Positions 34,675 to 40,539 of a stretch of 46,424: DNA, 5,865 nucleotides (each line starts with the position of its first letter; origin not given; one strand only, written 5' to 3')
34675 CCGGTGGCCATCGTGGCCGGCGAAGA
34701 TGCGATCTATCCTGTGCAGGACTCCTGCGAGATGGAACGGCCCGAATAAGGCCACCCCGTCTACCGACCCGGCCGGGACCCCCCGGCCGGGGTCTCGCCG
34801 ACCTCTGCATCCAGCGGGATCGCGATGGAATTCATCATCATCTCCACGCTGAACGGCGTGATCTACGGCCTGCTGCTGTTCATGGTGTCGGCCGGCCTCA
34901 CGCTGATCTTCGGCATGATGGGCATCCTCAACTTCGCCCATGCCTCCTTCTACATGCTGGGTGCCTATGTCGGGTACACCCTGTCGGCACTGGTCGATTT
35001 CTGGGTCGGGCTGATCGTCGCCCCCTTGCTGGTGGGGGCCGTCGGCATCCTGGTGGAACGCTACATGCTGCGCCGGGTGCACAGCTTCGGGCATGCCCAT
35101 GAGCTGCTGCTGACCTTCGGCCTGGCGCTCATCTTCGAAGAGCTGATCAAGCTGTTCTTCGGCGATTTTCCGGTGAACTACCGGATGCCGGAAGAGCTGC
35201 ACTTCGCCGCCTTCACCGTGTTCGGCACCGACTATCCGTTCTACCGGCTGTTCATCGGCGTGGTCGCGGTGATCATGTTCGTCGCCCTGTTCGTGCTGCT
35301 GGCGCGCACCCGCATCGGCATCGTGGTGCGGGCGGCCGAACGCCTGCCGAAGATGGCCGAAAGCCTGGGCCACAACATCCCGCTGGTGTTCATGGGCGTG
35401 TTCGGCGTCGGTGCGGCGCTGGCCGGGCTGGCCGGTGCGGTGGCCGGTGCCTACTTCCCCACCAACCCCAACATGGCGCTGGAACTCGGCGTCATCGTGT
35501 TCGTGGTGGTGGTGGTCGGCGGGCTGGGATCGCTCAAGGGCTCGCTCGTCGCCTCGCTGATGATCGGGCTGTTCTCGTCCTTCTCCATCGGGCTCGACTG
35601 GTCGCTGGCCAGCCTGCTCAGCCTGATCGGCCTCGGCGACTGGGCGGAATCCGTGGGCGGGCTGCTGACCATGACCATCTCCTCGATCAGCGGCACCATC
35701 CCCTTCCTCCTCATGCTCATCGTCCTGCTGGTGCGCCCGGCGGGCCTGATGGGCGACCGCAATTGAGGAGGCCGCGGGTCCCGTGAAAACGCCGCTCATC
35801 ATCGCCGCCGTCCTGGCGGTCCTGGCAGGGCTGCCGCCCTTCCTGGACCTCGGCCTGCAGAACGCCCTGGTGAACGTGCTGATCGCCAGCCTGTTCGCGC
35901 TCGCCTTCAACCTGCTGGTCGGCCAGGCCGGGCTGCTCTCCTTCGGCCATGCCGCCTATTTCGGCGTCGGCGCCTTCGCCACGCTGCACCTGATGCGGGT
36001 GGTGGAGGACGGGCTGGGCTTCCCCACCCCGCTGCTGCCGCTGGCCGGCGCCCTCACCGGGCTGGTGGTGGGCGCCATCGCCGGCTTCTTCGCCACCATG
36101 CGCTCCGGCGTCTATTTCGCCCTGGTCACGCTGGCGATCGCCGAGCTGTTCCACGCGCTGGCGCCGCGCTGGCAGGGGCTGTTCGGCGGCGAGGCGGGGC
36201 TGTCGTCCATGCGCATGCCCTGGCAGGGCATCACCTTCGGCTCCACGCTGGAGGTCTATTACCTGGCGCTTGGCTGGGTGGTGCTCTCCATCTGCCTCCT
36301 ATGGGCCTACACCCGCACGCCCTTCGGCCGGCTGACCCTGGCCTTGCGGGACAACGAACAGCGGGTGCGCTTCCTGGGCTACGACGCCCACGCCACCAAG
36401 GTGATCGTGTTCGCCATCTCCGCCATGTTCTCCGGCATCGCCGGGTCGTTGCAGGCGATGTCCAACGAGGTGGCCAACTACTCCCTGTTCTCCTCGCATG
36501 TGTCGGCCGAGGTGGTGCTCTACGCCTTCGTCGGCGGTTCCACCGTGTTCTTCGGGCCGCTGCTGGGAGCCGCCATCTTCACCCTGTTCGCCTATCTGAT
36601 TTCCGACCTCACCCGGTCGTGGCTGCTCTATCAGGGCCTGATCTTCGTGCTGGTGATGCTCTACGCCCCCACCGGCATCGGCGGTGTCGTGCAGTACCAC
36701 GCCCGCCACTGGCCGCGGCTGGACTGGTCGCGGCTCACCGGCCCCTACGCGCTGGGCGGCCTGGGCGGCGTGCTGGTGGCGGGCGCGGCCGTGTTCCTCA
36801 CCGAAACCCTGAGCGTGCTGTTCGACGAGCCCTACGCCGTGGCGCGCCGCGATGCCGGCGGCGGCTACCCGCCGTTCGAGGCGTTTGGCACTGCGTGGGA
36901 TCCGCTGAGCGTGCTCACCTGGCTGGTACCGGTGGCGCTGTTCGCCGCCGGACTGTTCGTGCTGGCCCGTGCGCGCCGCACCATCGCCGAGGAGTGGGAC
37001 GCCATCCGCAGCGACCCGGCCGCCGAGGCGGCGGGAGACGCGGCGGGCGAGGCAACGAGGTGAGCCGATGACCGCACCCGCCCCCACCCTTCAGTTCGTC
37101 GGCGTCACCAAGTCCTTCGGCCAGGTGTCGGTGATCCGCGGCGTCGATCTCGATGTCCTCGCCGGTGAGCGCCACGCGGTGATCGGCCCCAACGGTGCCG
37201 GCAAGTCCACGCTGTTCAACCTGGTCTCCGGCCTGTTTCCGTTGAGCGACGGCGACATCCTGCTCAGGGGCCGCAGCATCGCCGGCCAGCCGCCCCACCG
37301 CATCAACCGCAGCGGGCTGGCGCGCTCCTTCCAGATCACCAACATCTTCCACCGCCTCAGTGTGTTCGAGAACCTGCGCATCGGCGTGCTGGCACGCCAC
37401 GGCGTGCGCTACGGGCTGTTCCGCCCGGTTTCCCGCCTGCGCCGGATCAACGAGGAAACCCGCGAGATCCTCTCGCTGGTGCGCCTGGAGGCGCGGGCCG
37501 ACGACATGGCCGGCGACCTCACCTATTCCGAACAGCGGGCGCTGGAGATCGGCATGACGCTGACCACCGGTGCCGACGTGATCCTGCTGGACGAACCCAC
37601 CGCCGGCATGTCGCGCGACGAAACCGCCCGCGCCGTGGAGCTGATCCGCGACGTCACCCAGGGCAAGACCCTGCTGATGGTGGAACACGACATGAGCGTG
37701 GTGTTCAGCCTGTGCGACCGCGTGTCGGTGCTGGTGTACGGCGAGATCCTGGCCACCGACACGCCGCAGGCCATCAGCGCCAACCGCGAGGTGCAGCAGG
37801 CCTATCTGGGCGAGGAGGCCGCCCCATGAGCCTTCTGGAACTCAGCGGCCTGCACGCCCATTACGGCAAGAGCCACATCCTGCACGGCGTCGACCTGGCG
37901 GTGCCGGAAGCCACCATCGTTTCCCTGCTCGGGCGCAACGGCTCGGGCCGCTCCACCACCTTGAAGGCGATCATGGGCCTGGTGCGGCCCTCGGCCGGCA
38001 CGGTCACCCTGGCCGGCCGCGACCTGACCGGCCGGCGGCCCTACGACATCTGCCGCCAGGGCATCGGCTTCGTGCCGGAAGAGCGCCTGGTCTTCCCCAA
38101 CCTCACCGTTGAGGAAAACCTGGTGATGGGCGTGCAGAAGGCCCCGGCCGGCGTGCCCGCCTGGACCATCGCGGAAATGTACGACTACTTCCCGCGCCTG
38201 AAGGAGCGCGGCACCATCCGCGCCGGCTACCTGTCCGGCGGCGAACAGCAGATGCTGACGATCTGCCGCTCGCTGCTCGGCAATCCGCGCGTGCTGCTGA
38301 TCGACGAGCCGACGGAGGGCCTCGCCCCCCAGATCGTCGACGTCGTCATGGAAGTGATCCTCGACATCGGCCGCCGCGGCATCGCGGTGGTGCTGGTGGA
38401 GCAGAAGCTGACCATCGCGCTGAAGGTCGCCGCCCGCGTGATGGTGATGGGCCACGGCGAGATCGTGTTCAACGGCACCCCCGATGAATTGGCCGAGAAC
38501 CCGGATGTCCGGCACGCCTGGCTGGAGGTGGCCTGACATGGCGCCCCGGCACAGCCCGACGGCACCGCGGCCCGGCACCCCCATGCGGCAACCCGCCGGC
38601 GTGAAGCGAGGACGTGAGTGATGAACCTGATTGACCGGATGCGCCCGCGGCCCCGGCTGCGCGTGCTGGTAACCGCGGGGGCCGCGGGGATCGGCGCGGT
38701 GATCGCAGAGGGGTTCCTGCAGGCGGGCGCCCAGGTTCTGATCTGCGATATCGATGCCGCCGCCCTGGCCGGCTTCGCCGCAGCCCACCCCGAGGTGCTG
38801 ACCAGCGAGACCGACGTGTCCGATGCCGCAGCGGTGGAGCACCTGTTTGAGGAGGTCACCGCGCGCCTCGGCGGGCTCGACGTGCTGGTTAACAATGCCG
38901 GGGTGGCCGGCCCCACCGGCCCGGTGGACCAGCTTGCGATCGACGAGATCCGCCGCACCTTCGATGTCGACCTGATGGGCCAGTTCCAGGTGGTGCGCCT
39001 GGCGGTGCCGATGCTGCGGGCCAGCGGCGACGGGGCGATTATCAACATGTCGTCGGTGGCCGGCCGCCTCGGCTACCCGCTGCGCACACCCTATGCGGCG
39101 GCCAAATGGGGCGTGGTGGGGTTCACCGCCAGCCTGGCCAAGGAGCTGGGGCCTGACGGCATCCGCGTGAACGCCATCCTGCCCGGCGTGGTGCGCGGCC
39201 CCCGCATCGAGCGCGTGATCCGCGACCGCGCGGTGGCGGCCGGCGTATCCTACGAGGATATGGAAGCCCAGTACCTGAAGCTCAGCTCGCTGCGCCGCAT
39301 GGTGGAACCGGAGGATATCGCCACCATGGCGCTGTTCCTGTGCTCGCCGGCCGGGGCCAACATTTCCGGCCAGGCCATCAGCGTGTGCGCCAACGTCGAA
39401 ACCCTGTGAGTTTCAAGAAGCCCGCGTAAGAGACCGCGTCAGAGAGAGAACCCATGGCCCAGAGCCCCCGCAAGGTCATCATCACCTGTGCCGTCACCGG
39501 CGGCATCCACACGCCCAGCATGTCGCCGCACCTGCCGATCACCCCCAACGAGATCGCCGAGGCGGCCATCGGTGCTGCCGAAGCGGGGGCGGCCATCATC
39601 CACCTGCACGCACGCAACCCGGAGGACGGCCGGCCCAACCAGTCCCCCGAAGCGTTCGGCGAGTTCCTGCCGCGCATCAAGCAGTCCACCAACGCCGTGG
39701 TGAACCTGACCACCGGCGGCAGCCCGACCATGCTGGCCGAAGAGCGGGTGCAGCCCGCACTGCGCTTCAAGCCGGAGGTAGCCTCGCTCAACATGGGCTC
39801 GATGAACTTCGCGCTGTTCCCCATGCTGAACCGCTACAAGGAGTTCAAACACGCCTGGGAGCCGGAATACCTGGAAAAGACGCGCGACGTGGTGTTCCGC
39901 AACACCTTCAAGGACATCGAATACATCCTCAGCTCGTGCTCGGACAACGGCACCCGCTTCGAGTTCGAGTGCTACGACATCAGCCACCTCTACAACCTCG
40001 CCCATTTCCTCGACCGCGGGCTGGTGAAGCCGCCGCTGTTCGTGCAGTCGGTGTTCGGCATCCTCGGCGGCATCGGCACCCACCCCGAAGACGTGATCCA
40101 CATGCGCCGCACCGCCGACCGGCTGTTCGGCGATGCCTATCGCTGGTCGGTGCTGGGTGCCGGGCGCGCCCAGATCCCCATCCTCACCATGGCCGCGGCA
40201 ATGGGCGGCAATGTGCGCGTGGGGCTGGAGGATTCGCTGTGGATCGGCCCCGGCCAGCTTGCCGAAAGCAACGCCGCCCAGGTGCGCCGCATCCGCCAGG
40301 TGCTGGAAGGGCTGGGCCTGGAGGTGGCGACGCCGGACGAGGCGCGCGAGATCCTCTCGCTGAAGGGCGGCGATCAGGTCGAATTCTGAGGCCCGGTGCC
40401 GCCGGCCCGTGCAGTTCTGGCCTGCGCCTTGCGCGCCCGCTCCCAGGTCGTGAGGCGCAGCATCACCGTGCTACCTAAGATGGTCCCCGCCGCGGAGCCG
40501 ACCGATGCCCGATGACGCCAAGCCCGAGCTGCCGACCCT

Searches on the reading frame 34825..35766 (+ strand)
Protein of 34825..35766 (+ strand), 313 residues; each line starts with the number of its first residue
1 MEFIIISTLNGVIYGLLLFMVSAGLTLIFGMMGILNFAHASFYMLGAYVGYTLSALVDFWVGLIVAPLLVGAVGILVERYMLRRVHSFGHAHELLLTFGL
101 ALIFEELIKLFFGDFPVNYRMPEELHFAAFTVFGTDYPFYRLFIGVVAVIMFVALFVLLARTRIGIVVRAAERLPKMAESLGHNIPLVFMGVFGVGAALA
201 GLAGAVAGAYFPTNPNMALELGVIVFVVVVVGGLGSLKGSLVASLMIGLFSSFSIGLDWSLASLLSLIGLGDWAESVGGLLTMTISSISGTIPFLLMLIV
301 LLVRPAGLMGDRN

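Call 40: search_protein_families(library=pfam, proteins=[window:34825-35766:+], max_evalue=0.0001)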
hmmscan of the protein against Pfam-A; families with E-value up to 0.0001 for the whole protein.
window:34825-35766:+ (313 aa): 1 family
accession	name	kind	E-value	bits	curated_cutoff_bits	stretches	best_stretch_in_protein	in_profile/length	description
PF02653.21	BPD_transp_2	-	1.4e-33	116.6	26.8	1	8-266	2-261/269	Branched-chain amino acid transport system / permease component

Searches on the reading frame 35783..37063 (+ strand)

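Call 40: search_protein_families(library=pfam, proteins=[window:35783-37063:+], max_evalue=0.0001)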
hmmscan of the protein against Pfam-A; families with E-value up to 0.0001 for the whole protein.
window:35783-37063:+ (426 aa): 1 family
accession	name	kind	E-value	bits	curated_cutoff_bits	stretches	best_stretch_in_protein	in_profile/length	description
PF02653.21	BPD_transp_2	-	9.5e-32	110.6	26.8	1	26-294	3-267/269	Branched-chain amino acid transport system / permease component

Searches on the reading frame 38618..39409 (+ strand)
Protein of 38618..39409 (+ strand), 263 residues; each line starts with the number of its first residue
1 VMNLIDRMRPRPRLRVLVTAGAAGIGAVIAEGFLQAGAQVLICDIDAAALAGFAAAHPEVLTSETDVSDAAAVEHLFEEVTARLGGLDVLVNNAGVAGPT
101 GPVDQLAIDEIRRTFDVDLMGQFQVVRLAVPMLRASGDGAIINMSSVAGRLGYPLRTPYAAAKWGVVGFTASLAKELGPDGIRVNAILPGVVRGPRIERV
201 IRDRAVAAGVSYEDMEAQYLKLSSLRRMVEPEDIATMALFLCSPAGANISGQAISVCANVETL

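Call 40: search_protein_families(library=pfam, proteins=[window:38618-39409:+], max_evalue=0.0001)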
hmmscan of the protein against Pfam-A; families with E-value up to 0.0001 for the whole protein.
window:38618-39409:+ (263 aa): 4 families
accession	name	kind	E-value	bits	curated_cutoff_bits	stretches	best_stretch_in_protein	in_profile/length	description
PF13561.12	adh_short_C2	-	1.6e-55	188.7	27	1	21-256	1-231/236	Enoyl-(Acyl carrier protein) reductase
PF00106.31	adh_short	-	6.9e-51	172.9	26.6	1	16-195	3-185/195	short chain dehydrogenase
PF08659.16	KR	-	2.4e-09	37.8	22.6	1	16-163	3-153/180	KR domain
PF23441.1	SDR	-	3.2e-05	23.9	27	1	16-206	10-208/258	SDR-like rossmann domain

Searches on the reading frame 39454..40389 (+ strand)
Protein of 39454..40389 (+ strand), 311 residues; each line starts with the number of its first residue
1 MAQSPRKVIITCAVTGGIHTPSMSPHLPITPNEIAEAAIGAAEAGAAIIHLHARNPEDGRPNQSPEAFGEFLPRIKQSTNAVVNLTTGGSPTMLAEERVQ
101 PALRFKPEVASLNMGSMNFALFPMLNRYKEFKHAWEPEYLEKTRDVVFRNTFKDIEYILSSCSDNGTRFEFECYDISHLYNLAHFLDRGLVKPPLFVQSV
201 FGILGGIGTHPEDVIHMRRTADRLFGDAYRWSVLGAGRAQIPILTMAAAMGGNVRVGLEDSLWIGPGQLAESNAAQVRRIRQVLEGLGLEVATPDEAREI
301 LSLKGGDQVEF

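Call 40: search_protein_families(library=pfam, proteins=[window:39454-40389:+], max_evalue=0.0001)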
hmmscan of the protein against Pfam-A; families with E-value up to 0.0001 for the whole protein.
window:39454-40389:+ (311 aa): 1 family
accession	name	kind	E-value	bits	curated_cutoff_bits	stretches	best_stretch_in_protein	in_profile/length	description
PF05853.18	BKACE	-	1.1e-111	373.1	24.8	1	7-303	1-274/274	beta-keto acid cleavage enzyme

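Call 44: list_cluster_members(proteins=[window:39454-40389:+, window:40505-40948:+, window:40976-41692:-, window:30044-31567:+, window:38618-39409:+, window:2786-5524:-])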
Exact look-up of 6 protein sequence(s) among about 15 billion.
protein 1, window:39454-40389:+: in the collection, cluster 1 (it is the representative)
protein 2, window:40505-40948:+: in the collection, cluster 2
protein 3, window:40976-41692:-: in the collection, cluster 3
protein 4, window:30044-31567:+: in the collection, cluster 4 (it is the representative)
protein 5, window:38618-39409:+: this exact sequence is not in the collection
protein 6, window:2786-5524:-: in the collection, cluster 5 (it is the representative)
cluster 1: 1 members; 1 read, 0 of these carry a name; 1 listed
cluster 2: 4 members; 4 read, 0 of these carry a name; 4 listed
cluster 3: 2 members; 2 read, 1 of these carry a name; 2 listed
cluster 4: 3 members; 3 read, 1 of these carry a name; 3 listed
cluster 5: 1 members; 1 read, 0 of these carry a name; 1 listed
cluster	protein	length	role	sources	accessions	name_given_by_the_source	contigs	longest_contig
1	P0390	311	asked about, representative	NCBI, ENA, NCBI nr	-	-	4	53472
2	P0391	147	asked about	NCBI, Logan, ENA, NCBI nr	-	-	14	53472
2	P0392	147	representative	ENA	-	-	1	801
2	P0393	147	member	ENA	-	-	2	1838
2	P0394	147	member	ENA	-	-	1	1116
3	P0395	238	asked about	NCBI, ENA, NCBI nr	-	-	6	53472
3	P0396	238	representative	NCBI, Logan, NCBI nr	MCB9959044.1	MAG: GntR family transcriptional regulator [Rhodospirillaceae bacterium] | GntR family transcriptional regulator [Rhodospirillaceae bacterium]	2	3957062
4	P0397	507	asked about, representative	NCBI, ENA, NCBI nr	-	-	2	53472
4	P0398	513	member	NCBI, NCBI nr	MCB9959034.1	MAG: tripartite tricarboxylate transporter permease [Rhodospirillaceae bacterium] | tripartite tricarboxylate transporter permease [Rhodospirillaceae bacterium]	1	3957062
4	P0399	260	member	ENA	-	-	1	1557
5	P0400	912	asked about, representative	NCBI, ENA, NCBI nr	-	-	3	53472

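Call 45: find_encoding_contigs(protein=P0396, flank=10000, max_places=3)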
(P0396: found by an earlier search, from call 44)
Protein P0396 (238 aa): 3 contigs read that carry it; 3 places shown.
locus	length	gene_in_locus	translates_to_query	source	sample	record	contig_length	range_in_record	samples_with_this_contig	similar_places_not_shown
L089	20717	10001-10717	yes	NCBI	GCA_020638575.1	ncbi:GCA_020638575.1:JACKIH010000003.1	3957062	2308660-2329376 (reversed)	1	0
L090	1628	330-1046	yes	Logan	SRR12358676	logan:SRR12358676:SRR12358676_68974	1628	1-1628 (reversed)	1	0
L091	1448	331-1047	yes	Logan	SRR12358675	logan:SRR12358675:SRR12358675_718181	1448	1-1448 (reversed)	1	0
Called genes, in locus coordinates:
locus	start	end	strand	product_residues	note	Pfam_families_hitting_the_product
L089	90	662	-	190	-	PF13470:PIN_3, PF26343:VapC50_C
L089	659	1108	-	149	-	PF12728:HTH_17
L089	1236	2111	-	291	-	PF00795:CN_hydrolase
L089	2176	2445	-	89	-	PF00462:Glutaredoxin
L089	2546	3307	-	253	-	PF18912:DZR_2, PF00156:Pribosyltran (weak)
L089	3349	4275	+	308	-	PF13489:Methyltransf_23, PF08241:Methyltransf_11, PF08242:Methyltransf_12, PF13649:Methyltransf_25, PF13847:Methyltransf_31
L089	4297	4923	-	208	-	PF03548:LolA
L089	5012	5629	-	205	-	PF00300:His_Phos_1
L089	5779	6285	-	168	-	PF06568:YjiS-like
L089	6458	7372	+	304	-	PF00126:HTH_1, PF03466:LysR_substrate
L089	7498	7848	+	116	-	-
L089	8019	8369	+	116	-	-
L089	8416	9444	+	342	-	PF00561:Abhydrolase_1, PF12146:Hydrolase_4, PF12697:Abhydrolase_6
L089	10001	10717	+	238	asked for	PF00392:GntR, PF07729:FCD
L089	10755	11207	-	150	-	PF13279:4HBT_2, PF03061:4HBT, PF13622:4HBT_3 (weak)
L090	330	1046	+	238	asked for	PF00392:GntR, PF07729:FCD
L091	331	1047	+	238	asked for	PF00392:GntR, PF07729:FCD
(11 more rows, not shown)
